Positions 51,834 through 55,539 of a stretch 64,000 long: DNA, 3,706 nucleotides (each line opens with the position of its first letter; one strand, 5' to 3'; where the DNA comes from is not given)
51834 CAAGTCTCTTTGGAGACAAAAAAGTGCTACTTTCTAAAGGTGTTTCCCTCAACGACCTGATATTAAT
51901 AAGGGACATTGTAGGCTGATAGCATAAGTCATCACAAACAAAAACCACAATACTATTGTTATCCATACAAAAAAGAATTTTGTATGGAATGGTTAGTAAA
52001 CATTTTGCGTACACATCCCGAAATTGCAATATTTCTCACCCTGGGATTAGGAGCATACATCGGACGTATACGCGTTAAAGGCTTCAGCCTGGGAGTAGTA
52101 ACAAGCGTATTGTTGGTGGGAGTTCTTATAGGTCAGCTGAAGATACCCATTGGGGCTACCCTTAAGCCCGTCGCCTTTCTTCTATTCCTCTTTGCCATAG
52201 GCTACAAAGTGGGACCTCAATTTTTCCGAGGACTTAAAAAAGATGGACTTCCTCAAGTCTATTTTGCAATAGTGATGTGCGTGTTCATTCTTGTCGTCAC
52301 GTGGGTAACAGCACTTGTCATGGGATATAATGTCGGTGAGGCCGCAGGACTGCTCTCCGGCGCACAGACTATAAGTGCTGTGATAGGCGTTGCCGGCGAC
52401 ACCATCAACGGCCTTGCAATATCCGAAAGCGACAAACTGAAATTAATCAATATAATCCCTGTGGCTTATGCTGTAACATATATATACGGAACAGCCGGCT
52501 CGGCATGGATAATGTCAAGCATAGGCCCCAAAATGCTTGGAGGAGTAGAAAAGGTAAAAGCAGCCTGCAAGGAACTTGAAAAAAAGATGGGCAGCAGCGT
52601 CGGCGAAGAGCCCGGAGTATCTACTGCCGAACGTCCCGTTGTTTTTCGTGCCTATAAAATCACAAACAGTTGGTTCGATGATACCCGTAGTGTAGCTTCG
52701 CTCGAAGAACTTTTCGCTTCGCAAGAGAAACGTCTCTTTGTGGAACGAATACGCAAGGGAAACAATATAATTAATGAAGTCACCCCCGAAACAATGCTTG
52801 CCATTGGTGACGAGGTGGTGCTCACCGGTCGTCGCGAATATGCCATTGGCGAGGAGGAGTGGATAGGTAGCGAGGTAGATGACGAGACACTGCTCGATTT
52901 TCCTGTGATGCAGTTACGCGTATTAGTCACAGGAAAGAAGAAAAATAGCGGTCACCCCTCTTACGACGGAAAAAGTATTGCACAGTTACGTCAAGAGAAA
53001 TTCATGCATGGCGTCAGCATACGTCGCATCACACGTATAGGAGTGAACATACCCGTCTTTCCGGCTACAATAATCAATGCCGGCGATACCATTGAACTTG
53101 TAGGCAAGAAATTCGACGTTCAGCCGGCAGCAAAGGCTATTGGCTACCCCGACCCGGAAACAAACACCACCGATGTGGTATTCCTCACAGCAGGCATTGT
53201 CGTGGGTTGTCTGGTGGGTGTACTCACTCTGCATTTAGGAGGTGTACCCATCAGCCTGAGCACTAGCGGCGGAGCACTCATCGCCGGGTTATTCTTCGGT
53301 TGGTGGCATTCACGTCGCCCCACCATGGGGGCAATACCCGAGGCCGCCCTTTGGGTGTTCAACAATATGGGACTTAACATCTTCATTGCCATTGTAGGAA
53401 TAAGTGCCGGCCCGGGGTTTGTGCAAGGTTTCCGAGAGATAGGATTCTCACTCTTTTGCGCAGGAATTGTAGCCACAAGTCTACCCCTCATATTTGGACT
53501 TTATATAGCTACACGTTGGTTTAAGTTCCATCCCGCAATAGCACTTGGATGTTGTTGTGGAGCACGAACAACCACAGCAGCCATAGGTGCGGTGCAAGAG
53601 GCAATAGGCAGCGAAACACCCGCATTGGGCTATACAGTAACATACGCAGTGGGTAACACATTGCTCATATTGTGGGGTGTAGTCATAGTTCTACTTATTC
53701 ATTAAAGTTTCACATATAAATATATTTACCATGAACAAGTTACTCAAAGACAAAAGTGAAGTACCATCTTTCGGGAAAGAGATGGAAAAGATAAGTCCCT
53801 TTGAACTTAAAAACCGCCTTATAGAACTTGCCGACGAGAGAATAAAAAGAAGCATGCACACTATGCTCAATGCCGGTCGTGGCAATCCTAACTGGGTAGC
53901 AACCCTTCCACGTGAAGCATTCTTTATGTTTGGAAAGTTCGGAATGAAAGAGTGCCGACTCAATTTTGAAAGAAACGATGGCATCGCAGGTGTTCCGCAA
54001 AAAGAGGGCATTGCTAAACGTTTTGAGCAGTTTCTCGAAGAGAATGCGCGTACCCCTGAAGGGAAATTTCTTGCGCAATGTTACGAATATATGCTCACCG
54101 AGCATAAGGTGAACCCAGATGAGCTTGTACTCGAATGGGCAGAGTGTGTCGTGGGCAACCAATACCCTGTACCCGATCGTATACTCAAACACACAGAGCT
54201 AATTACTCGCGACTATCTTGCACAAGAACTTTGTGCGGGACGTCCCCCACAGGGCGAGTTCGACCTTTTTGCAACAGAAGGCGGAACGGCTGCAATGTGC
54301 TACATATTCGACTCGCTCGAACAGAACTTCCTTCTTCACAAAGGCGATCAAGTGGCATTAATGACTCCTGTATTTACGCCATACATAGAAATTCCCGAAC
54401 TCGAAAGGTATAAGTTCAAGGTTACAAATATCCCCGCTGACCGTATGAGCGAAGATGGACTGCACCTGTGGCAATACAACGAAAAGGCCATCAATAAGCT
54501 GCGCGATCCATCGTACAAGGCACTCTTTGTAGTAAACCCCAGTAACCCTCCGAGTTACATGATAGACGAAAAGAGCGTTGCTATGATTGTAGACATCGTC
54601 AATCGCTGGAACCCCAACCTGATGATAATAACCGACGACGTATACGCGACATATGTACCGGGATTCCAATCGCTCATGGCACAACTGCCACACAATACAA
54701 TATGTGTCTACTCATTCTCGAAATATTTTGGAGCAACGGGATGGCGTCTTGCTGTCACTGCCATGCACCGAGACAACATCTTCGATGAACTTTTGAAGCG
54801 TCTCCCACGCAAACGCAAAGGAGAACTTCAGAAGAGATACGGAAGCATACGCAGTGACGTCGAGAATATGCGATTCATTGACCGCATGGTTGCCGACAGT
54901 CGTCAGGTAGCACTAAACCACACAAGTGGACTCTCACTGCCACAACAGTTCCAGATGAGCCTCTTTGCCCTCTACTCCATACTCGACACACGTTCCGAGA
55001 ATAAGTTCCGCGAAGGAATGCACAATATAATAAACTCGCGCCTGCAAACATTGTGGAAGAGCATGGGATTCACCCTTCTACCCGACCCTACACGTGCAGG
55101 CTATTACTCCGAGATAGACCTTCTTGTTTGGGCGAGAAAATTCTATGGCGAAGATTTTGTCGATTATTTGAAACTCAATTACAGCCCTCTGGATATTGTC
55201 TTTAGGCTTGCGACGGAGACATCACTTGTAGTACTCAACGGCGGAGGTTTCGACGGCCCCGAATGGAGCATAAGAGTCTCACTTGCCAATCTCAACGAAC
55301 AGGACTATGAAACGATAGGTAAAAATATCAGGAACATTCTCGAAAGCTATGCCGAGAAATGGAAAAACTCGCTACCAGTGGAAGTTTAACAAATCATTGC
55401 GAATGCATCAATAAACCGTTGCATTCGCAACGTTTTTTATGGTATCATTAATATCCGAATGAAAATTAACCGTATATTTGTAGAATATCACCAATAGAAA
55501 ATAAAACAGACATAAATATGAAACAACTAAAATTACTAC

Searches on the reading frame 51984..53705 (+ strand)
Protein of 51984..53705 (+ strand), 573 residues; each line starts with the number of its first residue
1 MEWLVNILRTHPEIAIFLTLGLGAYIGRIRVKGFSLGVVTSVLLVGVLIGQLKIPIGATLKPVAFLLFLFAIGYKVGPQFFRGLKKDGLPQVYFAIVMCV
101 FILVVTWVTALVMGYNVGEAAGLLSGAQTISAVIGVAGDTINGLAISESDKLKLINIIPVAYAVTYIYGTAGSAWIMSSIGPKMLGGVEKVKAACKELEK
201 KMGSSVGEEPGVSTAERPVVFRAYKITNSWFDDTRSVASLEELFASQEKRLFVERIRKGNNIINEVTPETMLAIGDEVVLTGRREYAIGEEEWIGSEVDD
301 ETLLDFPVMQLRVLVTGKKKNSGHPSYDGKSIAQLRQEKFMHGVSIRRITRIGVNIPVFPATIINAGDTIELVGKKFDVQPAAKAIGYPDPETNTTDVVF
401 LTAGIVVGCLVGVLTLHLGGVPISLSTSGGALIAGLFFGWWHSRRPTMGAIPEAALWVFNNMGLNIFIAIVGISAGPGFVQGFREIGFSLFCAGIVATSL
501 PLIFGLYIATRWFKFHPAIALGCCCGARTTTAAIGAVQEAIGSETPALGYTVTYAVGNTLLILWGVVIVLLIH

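Call 84: search_protein_families(library=pfam, proteins=[window:51984-53705:+], max_evalue=0.0001)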
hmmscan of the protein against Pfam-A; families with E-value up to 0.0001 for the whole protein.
window:51984-53705:+ (573 aa): 2 families
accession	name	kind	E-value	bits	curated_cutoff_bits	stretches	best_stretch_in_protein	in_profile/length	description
PF06826.17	Asp-Al_Ex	-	3.9e-79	264.7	27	2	401-569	2-166/167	Predicted Permease Membrane Region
PF02080.26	TrkA_C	-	1.9e-09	37.8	27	1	327-380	12-64/71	TrkA-C domain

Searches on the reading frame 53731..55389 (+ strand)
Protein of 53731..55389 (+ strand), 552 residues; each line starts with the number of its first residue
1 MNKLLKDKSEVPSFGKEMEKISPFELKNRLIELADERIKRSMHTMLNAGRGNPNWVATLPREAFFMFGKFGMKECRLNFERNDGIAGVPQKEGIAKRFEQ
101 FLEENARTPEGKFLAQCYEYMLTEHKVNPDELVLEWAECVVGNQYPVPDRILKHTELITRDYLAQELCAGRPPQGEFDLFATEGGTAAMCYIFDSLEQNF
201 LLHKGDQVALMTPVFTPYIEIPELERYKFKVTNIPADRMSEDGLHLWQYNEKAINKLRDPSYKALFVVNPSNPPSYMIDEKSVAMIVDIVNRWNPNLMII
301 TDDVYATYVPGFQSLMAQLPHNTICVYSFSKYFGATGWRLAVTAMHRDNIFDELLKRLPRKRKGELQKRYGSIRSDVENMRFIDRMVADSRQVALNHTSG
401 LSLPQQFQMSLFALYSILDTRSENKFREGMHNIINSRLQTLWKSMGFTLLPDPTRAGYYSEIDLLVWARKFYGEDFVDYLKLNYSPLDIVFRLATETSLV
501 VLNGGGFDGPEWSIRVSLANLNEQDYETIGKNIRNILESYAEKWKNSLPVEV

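Call 84: search_protein_families(library=pfam, proteins=[window:53731-55389:+], max_evalue=0.0001)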
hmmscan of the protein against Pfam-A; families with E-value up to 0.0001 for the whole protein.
window:53731-55389:+ (552 aa): 1 family
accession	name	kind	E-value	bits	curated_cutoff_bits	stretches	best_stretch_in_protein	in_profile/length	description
PF00155.27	Aminotran_1_2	-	5e-20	72.4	19.7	1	200-528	84-356/361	Aminotransferase class I and II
